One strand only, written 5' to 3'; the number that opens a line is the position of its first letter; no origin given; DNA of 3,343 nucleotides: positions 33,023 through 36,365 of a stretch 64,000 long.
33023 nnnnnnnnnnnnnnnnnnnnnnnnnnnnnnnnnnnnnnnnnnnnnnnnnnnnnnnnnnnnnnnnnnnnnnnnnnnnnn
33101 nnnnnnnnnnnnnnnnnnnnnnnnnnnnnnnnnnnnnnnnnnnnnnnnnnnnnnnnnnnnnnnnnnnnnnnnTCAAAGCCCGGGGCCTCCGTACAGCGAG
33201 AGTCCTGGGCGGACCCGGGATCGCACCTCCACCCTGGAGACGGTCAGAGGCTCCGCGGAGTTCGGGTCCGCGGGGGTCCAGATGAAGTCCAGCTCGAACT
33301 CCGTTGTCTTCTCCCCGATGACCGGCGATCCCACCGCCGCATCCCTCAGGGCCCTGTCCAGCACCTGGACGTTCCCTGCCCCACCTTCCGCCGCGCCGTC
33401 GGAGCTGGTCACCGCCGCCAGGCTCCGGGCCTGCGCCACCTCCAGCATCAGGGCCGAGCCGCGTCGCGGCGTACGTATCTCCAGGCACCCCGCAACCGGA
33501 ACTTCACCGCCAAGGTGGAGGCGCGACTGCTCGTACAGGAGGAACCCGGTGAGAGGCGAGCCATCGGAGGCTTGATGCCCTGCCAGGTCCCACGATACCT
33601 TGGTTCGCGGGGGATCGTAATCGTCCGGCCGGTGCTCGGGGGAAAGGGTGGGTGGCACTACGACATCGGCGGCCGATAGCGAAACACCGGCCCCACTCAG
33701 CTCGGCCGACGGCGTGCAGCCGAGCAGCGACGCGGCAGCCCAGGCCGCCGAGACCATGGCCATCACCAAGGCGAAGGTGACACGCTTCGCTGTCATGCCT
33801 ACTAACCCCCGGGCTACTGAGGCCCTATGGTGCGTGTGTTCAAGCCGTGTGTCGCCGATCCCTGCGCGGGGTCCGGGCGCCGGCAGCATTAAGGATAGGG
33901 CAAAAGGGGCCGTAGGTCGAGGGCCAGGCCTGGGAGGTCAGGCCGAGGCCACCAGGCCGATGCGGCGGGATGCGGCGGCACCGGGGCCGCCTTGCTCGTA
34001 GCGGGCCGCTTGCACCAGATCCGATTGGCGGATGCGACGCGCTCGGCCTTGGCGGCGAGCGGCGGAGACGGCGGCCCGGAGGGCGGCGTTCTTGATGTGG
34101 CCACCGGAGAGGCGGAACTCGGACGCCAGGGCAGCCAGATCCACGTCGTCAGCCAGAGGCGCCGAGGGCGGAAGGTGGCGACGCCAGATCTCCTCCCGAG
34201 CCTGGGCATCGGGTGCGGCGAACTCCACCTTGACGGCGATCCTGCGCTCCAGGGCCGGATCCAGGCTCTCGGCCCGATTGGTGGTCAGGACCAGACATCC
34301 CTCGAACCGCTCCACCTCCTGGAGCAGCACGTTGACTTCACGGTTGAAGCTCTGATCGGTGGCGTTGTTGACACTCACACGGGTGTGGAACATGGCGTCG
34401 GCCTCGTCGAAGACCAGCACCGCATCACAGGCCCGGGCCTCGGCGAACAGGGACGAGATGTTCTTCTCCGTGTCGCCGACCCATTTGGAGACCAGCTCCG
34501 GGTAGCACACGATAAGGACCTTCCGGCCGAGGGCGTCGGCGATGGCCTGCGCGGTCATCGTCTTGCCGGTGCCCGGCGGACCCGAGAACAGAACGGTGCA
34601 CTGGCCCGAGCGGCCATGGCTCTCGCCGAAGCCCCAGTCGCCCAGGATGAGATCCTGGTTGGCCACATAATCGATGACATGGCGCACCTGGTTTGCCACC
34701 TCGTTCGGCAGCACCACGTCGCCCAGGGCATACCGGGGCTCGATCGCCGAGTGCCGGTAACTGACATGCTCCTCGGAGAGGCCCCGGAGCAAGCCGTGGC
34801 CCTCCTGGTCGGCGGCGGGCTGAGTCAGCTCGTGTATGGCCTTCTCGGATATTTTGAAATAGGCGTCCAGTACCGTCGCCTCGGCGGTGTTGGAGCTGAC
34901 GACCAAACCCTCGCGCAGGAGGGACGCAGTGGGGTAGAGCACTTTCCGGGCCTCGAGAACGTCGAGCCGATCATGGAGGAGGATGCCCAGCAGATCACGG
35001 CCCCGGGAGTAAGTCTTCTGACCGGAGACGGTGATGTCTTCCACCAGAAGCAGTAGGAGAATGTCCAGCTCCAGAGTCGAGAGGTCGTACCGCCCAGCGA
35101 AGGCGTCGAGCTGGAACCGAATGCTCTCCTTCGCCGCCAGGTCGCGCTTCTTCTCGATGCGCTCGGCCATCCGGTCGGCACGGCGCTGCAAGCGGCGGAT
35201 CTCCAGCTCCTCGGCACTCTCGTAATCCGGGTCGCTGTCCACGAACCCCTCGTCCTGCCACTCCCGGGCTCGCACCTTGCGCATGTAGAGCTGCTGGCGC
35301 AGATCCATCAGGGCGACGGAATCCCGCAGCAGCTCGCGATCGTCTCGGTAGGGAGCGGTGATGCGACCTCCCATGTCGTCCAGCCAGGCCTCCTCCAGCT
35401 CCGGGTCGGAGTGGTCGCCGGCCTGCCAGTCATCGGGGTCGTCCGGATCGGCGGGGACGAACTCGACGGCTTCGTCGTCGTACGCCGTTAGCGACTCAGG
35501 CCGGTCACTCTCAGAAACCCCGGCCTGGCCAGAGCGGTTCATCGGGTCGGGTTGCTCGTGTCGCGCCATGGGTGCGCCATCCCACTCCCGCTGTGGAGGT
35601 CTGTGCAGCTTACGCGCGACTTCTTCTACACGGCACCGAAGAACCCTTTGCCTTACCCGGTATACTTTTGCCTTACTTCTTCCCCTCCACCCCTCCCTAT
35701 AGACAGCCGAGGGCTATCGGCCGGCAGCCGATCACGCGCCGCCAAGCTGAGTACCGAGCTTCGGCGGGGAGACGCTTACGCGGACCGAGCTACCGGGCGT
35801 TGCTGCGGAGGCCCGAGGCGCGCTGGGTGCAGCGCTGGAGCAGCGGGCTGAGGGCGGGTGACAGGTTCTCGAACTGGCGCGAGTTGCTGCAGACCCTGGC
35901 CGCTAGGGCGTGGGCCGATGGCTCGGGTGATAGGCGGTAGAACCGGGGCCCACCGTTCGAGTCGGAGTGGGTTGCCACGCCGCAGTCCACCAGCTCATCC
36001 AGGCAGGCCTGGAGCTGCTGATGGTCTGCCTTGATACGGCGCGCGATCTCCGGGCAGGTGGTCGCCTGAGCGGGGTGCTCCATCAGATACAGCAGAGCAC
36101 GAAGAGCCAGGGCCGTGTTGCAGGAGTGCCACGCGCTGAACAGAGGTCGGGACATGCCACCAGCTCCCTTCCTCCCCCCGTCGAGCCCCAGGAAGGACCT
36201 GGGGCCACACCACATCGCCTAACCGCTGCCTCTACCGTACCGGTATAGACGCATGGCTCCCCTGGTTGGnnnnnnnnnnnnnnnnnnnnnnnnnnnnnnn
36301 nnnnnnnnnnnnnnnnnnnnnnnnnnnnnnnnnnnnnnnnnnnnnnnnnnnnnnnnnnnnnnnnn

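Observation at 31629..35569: AAA+ ATPase - lipoprotein - outer-membrane barrel gene trio with TTGA start/stop overlap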

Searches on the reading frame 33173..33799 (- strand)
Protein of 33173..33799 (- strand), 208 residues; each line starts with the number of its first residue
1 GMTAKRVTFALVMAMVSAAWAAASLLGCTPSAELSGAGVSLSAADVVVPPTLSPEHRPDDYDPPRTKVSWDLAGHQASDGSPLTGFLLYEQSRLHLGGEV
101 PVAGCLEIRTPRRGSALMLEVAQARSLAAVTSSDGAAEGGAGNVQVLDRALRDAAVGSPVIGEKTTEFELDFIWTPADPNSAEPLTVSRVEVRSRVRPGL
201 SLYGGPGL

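Call 4: search_protein_families(library=pfam, proteins=[window:33173-33799:-], max_evalue=0.01)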
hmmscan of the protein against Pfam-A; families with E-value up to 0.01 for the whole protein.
window:33173-33799:- (208 aa): 0 families

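Call 6: search_protein_families(library=ncbifam, proteins=[window:33173-33799:-], max_evalue=1)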
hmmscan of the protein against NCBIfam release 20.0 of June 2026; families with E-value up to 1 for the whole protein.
window:33173-33799:- (208 aa): 0 families

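Call 7: search_protein_families(library=padloc, proteins=[window:33173-33799:-], max_evalue=0.1)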
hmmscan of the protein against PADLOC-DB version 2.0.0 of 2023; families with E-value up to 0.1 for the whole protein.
window:33173-33799:- (208 aa): 0 families

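Call 9: find_homologous_proteins(query=window:33173-33799:-)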
Query window:33173-33799:- (208 aa): 2 proteins with E <= 0.001 among 2365 candidates.
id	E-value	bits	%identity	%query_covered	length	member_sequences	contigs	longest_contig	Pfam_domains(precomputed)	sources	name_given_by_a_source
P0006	7.6e-129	445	100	100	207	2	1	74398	-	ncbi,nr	ncbi:MAG: hypothetical protein GF320_08905 [Armatimonadia bacterium]|nr:hypothetical protein [Armati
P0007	6.2e-35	139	44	85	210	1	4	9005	-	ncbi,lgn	-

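Call 19: search_protein_families(library=pfam, proteins=[window:33173-33799:-, P0007], max_evalue=10)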
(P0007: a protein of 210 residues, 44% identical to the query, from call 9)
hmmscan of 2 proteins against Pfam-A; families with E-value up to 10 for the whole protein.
window:33173-33799:- (208 aa): 0 families

P0007 (210 aa): 0 families

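Call 42: find_related_loci(query=A3, collection=genome_contigs, flank=8000)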
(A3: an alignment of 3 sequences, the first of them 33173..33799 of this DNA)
Query A3 (208 aa) in genome_contigs; peptide patterns used: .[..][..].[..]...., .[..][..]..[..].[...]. (x = any residue, [..] = any of these).
24 stretches matched a pattern; 1 encode a relative of the query (tblastn E <= 1e-3); 1 distinct loci.
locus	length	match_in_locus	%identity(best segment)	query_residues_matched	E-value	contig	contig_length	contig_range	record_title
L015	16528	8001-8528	41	27-203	2e-38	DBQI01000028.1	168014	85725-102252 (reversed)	MAG TPA_asm: Armatimonadetes bacterium UBA1398 UBA1398_contig_8229, whole genome shotgun sequence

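Call 43: search_solved_structures(query=A3, max_evalue=10)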
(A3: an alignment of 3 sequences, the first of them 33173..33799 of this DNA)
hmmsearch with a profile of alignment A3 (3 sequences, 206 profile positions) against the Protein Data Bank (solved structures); distinct sequences matched with E-value up to 10: 6.
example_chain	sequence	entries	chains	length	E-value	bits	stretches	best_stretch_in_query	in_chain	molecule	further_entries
8q7r_U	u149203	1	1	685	1e-06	31.9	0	71-128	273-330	Ubiquitin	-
8pql_U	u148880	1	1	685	1.9e-06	31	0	71-128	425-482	Ubiquitin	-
8pql_E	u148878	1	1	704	2.4e-06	30.7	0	71-128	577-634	Polyubiquitin-C,Nucleotide exchange factor SIL1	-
5b83_A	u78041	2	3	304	0.026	17.5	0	71-128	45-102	tetra ubiquitin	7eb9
7yui_A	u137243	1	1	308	0.027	17.5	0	71-128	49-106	Polyubiquitin-C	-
5h07_A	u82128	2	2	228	0.46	13.4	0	71-128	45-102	Polyubiquitin-C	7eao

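Call 74: search_solved_structures(query=A8, max_evalue=10)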
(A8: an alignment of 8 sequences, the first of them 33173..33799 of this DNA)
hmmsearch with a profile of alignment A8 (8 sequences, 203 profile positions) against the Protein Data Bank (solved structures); distinct sequences matched with E-value up to 10: 1.
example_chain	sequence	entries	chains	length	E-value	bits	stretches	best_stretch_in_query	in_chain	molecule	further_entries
9wcx_q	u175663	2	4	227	2.7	10.6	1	4-41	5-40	Lipoprotein lpqE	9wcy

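Call 75: search_protein_families(library=pfam, alignment_id=A8, max_evalue=10)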
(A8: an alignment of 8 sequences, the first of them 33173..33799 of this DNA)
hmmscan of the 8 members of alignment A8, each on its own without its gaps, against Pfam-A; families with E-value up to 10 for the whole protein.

A. member 1, window:33173-33799:- (208 aa): 0 families

B. families by the number of members that match (of 8 scanned): 2 families
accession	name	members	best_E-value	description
PF19167.5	DUF5849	1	0.14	Family of unknown function (DUF5849)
PF23515.1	YibY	1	0.16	YibY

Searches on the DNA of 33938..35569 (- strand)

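Call 91: search_rna_families(sources=[L012, L019, L014], threshold=gathering)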
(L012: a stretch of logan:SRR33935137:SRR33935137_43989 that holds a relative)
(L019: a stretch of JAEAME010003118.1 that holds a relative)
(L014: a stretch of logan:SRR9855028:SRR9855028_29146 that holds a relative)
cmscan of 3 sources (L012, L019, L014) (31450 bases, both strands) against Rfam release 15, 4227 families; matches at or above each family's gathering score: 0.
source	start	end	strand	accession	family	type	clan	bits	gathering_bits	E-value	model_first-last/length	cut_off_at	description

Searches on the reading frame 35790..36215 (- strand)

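Call 4: search_protein_families(library=pfam, proteins=[window:35790-36215:-], max_evalue=0.01)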
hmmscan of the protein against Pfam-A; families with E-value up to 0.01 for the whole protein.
window:35790-36215:- (141 aa): 6 families
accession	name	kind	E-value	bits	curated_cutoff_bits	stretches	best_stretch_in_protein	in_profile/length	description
PF12802.13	MarR_2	-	2.7e-05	24.7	27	1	36-86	6-55/61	MarR family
PF07381.18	EarA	-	0.00027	21.1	22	1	41-98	15-82/90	EarA-like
PF02082.26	Rrf2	-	0.0012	19.5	30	1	33-82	4-54/132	Iron-dependent Transcriptional regulator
PF08100.18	Dimerisation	-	0.0015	18.8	25.6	1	46-97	35-85/93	O-methyltransferase dimerisation domain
PF01978.25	TrmB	-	0.0045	17.2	25.6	1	40-95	13-64/68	Sugar-specific transcriptional regulator TrmB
PF19187.6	HTH_PafC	-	0.0061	16.8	32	1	38-82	7-49/115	PafC helix-turn-helix domain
